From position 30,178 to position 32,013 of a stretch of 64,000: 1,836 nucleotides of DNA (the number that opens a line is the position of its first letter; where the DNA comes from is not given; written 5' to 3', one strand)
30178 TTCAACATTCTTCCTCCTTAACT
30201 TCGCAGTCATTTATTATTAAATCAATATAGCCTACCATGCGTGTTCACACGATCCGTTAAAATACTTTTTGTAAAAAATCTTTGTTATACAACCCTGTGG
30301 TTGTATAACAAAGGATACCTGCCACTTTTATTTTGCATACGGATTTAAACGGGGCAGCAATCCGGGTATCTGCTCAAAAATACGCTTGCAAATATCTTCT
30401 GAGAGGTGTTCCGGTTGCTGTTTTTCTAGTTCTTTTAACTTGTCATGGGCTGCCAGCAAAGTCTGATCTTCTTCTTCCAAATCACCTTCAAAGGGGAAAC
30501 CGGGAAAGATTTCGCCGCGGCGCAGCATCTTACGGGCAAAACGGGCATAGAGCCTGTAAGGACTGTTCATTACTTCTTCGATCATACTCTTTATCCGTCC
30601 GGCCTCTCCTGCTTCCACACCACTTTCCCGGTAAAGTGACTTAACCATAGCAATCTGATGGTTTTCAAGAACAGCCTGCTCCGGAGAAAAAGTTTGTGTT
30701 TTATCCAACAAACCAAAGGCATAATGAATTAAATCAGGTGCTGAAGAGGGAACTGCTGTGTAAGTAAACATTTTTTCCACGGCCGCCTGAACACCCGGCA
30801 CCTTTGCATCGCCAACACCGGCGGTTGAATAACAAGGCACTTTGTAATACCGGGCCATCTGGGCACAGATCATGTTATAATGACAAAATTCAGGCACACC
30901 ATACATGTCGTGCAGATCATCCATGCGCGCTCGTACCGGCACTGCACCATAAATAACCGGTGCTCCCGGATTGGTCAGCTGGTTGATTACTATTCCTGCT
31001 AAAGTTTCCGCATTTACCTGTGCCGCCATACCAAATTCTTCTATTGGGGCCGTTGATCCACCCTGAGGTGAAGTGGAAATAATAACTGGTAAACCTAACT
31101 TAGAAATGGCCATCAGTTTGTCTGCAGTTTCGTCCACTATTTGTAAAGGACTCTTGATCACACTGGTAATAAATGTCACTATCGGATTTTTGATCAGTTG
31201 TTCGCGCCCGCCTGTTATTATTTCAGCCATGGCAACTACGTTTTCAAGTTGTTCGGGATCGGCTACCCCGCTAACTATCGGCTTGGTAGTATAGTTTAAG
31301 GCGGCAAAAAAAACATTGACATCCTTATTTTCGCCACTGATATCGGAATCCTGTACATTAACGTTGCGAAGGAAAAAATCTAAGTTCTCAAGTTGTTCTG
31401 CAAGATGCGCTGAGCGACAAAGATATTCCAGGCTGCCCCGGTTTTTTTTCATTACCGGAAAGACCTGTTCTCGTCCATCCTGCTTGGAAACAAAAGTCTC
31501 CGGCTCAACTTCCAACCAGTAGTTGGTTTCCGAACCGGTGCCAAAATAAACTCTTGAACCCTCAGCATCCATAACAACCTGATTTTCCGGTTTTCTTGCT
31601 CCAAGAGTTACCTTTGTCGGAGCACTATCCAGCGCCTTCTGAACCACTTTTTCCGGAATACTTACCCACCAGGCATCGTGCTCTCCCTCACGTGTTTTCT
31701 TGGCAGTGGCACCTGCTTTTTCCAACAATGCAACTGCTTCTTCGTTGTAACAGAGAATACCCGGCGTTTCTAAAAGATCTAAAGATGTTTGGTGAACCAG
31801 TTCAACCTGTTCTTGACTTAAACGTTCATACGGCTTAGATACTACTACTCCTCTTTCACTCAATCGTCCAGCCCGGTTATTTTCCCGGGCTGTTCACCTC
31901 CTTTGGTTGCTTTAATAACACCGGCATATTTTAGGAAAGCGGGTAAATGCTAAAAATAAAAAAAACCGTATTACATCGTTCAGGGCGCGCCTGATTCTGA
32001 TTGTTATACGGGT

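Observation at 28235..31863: MttB-homolog / corrinoid protein / long class-I SAM methyltransferase operon: a non-canonical corrinoid-dependent demethylation module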

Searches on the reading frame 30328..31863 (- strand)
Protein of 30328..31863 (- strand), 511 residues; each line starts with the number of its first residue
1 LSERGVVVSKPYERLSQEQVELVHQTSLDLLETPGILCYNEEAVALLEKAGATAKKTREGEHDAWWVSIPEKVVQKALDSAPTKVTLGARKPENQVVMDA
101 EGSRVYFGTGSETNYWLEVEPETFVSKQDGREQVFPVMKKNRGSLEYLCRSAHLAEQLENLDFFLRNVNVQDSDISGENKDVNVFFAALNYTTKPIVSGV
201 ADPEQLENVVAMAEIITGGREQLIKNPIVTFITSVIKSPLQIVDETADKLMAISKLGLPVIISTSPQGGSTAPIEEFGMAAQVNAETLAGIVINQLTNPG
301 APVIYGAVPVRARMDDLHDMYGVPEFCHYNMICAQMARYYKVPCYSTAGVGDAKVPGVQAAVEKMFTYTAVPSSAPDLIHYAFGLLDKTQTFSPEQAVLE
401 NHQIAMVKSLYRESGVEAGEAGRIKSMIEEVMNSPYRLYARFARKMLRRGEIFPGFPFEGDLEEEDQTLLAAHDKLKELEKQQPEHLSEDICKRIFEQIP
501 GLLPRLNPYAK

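Call 4: search_protein_families(library=pfam, proteins=[window:30328-31863:-], max_evalue=0.01)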
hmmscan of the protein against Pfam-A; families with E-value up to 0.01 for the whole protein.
window:30328-31863:- (511 aa): 1 family
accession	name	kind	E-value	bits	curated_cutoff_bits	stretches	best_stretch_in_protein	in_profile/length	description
PF06253.16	MTTB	-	1.5e-62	211.7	25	1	10-433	29-420/500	Trimethylamine methyltransferase (MTTB)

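Call 16: search_protein_families(library=ncbifam, proteins=[window:30328-31863:-], max_evalue=0.01)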
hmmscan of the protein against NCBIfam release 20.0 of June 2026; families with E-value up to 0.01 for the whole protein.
window:30328-31863:- (511 aa): 1 family
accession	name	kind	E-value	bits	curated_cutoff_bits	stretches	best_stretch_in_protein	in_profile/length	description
TIGR02369.2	trimeth_pyl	equivalog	4.5e-71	239.8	525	1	14-412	5-375/469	[trimethylamine--corrinoid protein] Co-methyltransferase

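Call 34: search_solved_structures(query=window:30328-31863:-, max_evalue=0.001)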
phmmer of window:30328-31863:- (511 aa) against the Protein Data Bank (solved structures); distinct sequences matched with E-value up to 0.001: 5.
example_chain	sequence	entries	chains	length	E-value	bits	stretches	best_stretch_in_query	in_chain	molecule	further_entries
9yce_A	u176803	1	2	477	9.8e-36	126.9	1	12-450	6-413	Glycine betaine methyltransferase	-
2qne_A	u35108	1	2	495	1e-35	126.8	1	11-450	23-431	Putative methyltransferase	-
7xcl_A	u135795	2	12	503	4e-32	115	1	17-419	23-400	Trimethylamine methyltransferase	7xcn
7xcm_A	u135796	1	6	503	5.7e-32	114.5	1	17-419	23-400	Trimethylamine methyltransferase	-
4yyc_A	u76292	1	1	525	7.1e-24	87.8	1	10-435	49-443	Putative trimethylamine methyltransferase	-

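Call 41: search_solved_structures(query=window:30328-31863:-, max_evalue=1e-34, show_alignments=1)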
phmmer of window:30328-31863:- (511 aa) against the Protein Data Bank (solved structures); distinct sequences matched with E-value up to 1e-34: 2.
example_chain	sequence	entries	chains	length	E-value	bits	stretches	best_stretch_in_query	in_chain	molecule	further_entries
9yce_A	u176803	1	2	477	9.8e-36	126.9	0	12-450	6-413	Glycine betaine methyltransferase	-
2qne_A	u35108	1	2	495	1e-35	126.8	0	11-450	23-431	Putative methyltransferase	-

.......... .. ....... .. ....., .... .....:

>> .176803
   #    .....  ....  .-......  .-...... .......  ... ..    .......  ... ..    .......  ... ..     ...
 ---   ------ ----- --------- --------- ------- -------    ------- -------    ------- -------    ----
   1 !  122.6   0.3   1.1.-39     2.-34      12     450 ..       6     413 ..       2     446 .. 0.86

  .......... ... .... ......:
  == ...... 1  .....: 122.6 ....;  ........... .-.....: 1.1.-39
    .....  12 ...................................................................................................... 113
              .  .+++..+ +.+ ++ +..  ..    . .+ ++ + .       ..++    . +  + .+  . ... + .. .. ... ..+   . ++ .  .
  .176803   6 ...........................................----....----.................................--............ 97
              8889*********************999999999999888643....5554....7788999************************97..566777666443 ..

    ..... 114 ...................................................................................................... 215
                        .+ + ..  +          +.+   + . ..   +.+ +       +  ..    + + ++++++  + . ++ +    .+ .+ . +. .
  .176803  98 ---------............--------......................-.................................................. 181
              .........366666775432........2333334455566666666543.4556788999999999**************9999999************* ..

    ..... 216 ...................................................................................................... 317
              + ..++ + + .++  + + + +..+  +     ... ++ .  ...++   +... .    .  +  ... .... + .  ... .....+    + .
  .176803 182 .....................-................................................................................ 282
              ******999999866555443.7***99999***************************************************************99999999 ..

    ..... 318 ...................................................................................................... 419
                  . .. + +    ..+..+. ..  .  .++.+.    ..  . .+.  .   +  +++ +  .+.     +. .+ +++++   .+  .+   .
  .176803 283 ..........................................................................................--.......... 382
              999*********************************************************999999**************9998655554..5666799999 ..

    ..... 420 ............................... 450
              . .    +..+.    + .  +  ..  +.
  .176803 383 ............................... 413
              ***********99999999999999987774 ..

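Call 56: find_homologous_proteins(query=window:30328-31863:-, max_evalue=1e-20)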
Query window:30328-31863:- (511 aa): 1357 proteins with E <= 1e-20 among 8000 candidates; the best 120 are listed.
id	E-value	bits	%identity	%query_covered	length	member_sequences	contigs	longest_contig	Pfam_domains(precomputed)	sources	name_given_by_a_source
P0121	0.0e+0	1130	98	100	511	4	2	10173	PF06253.17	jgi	-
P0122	5.9e-284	960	79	100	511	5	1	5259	PF06253.17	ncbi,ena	-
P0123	1.3e-278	943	79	100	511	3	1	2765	PF06253.17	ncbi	-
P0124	4.7e-278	941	78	100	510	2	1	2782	PF06253.17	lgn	-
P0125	2.0e-273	926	76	100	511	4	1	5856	PF06253.17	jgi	-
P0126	4.9e-272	921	76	100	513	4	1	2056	PF06253.17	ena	-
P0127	3.9e-270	915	76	100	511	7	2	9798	PF06253.17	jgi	-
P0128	4.4e-270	915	76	100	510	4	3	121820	PF06253.17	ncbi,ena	-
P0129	7.8e-270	914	76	100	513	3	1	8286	PF06253.17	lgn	-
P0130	1.3e-269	913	76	100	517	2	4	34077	PF06253.17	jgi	-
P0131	2.3e-269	912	77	100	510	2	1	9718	PF06253.17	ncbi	-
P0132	6.6e-269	911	76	100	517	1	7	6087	PF06253.17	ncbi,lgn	-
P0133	1.9e-268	909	76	100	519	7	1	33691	PF06253.17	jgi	jgi:trimethylamine---corrinoid protein Co-methyltransferase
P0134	2.0e-268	909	76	100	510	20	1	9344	PF06253.17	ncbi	ncbi:MAG: trimethylamine methyltransferase family protein [Bacillota bacterium]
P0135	3.4e-266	902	76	100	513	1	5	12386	PF06253.17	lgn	-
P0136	3.8e-266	902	84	91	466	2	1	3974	PF06253.17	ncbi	-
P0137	1.4e-265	900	76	99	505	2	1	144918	PF06253.17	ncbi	-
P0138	1.1e-264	897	78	96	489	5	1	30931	PF06253.17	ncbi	-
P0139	1.3e-264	897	75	100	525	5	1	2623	PF06253.17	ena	-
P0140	4.2e-264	895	75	99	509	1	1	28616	PF06253.17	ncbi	-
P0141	8.0e-264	894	74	100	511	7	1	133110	PF06253.17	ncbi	ncbi:MAG: trimethylamine methyltransferase family protein [Bacillota bacterium]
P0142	1.5e-263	893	75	100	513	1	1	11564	PF06253.17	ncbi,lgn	-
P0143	4.0e-263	892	78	95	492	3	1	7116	PF06253.17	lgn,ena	-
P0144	1.4e-261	887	77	95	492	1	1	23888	PF06253.17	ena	-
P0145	4.6e-261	885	78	95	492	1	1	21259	PF06253.17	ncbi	-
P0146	1.2e-260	884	78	95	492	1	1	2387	PF06253.17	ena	-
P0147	6.4e-260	881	73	100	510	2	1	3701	PF06253.17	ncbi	-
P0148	1.2e-259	880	76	95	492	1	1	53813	PF06253.17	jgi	-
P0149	2.5e-259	879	76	95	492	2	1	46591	PF06253.17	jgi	-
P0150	2.7e-259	879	76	95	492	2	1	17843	PF06253.17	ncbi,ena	-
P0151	3.7e-259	879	76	95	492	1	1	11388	PF06253.17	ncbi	-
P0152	3.7e-258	875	72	100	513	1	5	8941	PF06253.17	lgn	-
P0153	8.7e-258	874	76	95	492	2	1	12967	PF06253.17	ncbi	-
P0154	1.0e-256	871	73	100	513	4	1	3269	PF06253.17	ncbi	ncbi:MAG: trimethylamine methyltransferase family protein [Dethiobacteria bacterium]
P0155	1.2e-255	867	73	99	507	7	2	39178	PF06253.17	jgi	jgi:trimethylamine---corrinoid protein Co-methyltransferase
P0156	2.0e-255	866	73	100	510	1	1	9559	PF06253.17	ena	-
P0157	5.1e-254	862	71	100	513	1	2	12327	PF06253.17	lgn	-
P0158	8.5e-254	861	73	100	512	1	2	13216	PF06253.17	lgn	-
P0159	1.4e-253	860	72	100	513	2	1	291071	PF06253.17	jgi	jgi:trimethylamine---corrinoid protein Co-methyltransferase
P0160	9.4e-253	857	72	99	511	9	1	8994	PF06253.17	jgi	-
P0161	1.6e-251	853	71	100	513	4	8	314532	PF06253.17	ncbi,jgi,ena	-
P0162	4.1e-236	803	67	100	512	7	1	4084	PF06253.17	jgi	-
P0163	1.4e-234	798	65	100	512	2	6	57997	PF06253.17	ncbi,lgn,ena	-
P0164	1.2e-233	794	69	99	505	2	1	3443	PF06253.17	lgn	-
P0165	2.2e-233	794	65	100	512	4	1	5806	PF06253.17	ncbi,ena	-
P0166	3.6e-227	773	64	100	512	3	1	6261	PF06253.17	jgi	-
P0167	5.0e-226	769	66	100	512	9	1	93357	PF06253.17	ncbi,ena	-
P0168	1.6e-223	761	65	100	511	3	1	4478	PF06253.17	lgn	-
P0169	1.4e-217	741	63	100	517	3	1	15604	PF06253.17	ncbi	-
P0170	1.5e-191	656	57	99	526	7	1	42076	PF06253.17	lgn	-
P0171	3.4e-185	635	56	100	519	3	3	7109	PF06253.17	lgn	-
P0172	8.3e-185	633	55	97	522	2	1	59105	PF06253.17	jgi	jgi:trimethylamine--corrinoid protein Co-methyltransferase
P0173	1.4e-177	610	54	99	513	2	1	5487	PF06253.17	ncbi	-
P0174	5.4e-176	604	70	74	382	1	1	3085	PF06253.17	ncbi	-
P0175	1.3e-174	600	51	99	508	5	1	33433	PF06253.17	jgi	-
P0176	1.0e-173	597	53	99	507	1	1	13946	PF06253.17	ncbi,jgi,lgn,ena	-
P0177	1.3e-172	593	51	99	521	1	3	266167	PF06253.17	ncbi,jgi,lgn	-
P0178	2.0e-172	593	52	99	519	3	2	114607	PF06253.17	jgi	jgi:trimethylamine--corrinoid protein Co-methyltransferase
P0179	9.4e-171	587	52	99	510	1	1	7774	PF06253.17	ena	-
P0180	5.8e-170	584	52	99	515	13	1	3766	PF06253.17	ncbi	-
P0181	1.1e-169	583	54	98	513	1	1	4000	PF06253.17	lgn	-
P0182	1.2e-169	583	75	67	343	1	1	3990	PF06253.17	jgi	jgi:trimethylamine---corrinoid protein Co-methyltransferase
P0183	1.3e-169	583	50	99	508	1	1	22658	PF06253.17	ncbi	-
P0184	3.8e-168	578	52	98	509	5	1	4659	PF06253.17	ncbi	-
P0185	4.0e-168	578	52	98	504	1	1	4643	PF06253.17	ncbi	-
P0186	5.4e-168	578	53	97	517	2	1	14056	PF06253.17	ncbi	ncbi:MAG: trimethylamine methyltransferase family protein [Candidatus Aminicenantaceae bacterium]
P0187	1.5e-167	576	50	99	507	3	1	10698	PF06253.17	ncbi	-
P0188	1.8e-167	576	53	99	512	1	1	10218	PF06253.17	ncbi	-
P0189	1.8e-167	576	51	99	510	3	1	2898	PF06253.17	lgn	-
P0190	2.0e-167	576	52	99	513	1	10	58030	PF06253.17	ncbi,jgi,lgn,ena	-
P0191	2.4e-167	576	52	98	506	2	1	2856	PF06253.17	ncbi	-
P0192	2.8e-167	576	50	100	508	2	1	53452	PF06253.17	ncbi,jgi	-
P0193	3.0e-167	576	52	98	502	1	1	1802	PF06253.17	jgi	-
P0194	3.3e-167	575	51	100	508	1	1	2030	PF06253.17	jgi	jgi:trimethylamine--corrinoid protein Co-methyltransferase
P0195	3.7e-167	575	51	100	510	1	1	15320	PF06253.17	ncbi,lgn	-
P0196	4.0e-167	575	52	99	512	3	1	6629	PF06253.17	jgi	jgi:trimethylamine--corrinoid protein Co-methyltransferase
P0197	7.7e-167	574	51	99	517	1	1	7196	PF06253.17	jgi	-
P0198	4.6e-166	572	51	97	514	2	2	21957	PF06253.17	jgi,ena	-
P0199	5.0e-166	571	51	99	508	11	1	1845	PF06253.17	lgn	-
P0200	5.3e-166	571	53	98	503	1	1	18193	PF06253.17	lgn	-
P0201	5.6e-166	571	52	100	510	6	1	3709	PF06253.17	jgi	jgi:trimethylamine--corrinoid protein Co-methyltransferase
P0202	6.0e-166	571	52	98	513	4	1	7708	PF06253.17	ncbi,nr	ncbi:MAG: trimethylamine methyltransferase family protein [Syntrophales bacterium]|nr:trimethylamine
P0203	8.6e-166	571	52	98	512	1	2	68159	PF06253.17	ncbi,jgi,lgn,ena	-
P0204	9.1e-166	571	52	99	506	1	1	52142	PF06253.17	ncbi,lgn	ncbi:MAG: trimethylamine methyltransferase family protein [Bacillota bacterium]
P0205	9.7e-166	571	51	100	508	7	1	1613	PF06253.17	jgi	-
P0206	1.0e-165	570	52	99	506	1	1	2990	PF06253.17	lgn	-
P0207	1.5e-165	570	51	99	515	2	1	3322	PF06253.17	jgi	jgi:trimethylamine--corrinoid protein Co-methyltransferase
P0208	1.5e-165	570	51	99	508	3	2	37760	PF06253.17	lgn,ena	-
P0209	1.7e-165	570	51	97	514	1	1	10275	PF06253.17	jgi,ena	-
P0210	2.4e-165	569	51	98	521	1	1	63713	PF06253.17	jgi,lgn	-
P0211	2.6e-165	569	51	99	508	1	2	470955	PF06253.17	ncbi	-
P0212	2.7e-165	569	52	99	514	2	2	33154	PF06253.17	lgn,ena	-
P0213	2.8e-165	569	51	100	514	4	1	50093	PF06253.17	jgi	-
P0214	2.9e-165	569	51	99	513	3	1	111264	PF06253.17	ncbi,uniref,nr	ncbi:trimethylamine methyltransferase family protein [Desulfatitalea alkaliphila]|uniref:Trimethylam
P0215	3.6e-165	569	52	99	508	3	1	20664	PF06253.17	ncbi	-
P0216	4.3e-165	568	52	100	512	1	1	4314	PF06253.17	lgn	-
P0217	5.3e-165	568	51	100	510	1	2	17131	PF06253.17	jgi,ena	-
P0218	5.6e-165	568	52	97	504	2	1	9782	PF06253.17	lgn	-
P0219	6.0e-165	568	50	100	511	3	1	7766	PF06253.17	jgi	jgi:trimethylamine--corrinoid protein Co-methyltransferase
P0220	6.0e-165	568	52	99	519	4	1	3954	PF06253.17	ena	-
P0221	6.3e-165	568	52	99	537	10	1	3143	PF06253.17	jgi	jgi:trimethylamine--corrinoid protein Co-methyltransferase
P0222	8.0e-165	568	52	100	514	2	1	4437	PF06253.17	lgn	-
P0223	8.2e-165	567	52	100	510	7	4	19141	PF06253.17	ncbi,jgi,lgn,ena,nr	ncbi:MAG: trimethylamine methyltransferase family protein [Dehalococcoidia bacterium]|jgi:trimethyla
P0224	9.9e-165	567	52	99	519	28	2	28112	PF06253.17,PF26574.1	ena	-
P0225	1.2e-164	567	49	100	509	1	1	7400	PF06253.17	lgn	-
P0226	1.2e-164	567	49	99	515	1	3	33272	PF06253.17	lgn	-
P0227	1.3e-164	567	51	98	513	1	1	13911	PF06253.17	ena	-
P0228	1.9e-164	566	51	99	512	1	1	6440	PF06253.17,PF26574.1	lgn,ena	-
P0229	1.9e-164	566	51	100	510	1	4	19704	PF06253.17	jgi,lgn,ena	-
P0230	2.1e-164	566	53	99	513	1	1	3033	PF06253.17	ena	-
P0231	2.6e-164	566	52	99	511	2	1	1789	PF06253.17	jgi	jgi:trimethylamine--corrinoid protein Co-methyltransferase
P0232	2.9e-164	566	51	97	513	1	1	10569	PF06253.17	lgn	-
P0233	3.1e-164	566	53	99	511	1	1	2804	PF06253.17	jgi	jgi:trimethylamine--corrinoid protein Co-methyltransferase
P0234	3.1e-164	566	51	97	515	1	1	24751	PF06253.17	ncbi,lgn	ncbi:MAG: trimethylamine methyltransferase family protein [bacterium]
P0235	3.5e-164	565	53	99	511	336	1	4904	PF06253.17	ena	-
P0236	3.5e-164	565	52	98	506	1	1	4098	PF06253.17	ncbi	-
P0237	4.6e-164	565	53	98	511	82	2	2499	PF06253.17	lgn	-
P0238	5.0e-164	565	50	98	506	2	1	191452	PF06253.17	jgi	jgi:trimethylamine--corrinoid protein Co-methyltransferase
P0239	5.8e-164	565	51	100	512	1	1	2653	PF06253.17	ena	-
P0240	6.6e-164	564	51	100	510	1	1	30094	PF06253.17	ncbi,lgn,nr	ncbi:MAG: trimethylamine methyltransferase family protein [Actinomycetota bacterium]|nr:trimethylami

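Call 57: find_encoding_contigs(protein=P0214, flank=10000, max_places=1)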
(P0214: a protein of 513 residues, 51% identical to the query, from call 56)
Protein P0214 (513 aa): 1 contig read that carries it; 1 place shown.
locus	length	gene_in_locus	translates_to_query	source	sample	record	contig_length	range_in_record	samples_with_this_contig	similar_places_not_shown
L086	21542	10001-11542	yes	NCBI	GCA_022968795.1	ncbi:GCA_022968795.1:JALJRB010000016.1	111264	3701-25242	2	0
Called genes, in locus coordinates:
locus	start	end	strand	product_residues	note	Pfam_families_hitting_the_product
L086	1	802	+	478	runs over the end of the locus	PF05036:SPOR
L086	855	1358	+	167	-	PF02915:Rubrerythrin, PF21349:RUBY_RBDX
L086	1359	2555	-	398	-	PF25062:ARM_TT21_N (weak), PF13424:TPR_12 (weak), PF13432:TPR_16 (weak), PF13424:TPR_12 (weak), PF12895:ANAPC3 (weak), PF13432:TPR_16, PF00515:TPR_1 (weak), PF07719:TPR_2 (weak), +11 more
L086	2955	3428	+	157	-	PF00582:Usp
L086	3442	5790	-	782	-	PF03600:CitMHS, PF02080:TrkA_C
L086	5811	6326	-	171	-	PF22381:Staph_reg_Sar_Rot, PF01978:TrmB (weak), PF12802:MarR_2, PF00392:GntR (weak), PF01047:MarR, PF13412:HTH_24, PF13463:HTH_27, PF01325:Fe_dep_repress, +3 more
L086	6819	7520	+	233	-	PF02965:Met_synt_B12 (weak)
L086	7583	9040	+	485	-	PF06253:MTTB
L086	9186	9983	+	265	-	PF00809:Pterin_bind, PF03599:CdhD (weak)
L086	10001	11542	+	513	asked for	PF06253:MTTB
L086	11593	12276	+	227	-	PF02607:B12-binding_2, PF02310:B12-binding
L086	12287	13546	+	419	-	PF08241:Methyltransf_11 (weak), PF08242:Methyltransf_12 (weak), PF13847:Methyltransf_31 (weak), PF13649:Methyltransf_25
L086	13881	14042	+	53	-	-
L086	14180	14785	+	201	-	PF00081:Sod_Fe_N, PF02777:Sod_Fe_C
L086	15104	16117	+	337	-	PF04616:Glyco_hydro_43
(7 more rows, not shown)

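Call 58: find_encoding_contigs(protein=P0211, flank=10000, max_places=1)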
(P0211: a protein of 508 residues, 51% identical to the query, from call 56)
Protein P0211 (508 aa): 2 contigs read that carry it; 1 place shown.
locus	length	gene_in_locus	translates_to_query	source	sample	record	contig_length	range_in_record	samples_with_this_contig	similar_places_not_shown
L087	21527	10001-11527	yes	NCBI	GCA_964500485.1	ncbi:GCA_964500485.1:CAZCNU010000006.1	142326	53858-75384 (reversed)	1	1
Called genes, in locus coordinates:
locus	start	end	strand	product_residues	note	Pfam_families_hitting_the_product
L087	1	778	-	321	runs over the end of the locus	PF01656:CbiA, PF02374:ArsA_ATPase, PF10609:ParA (weak), PF13614:AAA_31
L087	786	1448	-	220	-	PF06500:FrsA-like (weak), PF02129:Peptidase_S15, PF01738:DLH, PF00561:Abhydrolase_1 (weak), PF12146:Hydrolase_4, PF20408:Abhydrolase_11, PF00326:Peptidase_S9 (weak), PF12695:Abhydrolase_5 (weak), +1 more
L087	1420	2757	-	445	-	PF05496:RuvB_N, PF13191:AAA_16 (faint), PF00004:AAA, PF13173:AAA_14 (weak), PF16193:AAA_assoc_2, PF12002:MgsA_C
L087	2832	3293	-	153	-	-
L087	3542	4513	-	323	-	-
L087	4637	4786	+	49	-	-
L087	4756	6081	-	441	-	PF02900:LigB, PF01871:AMMECR1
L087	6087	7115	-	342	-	PF04055:Radical_SAM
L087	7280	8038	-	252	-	-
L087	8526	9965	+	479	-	PF06253:MTTB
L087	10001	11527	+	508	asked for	PF06253:MTTB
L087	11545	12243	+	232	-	PF02607:B12-binding_2, PF02310:B12-binding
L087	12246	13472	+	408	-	PF08242:Methyltransf_12 (faint), PF13847:Methyltransf_31 (weak), PF13649:Methyltransf_25 (weak)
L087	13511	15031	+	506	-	PF13522:GATase_6, PF13537:GATase_7, PF00733:Asn_synthase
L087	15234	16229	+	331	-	PF08461:WHD_RNase_R, PF01995:NRD1_2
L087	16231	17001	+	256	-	PF00977:His_biosynth, PF01207:Dus (weak), PF02581:TMP-TENI (faint), PF03060:NMO (faint)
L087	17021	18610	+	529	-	PF01645:Glu_synthase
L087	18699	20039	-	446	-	PF03951:Gln-synt_N, PF00120:Gln-synt_C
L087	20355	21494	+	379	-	PF13486:Dehalogenase (faint), PF12838:Fer4_7, PF13484:Fer4_16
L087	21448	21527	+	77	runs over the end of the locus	PF23189:UPF0261_C (faint)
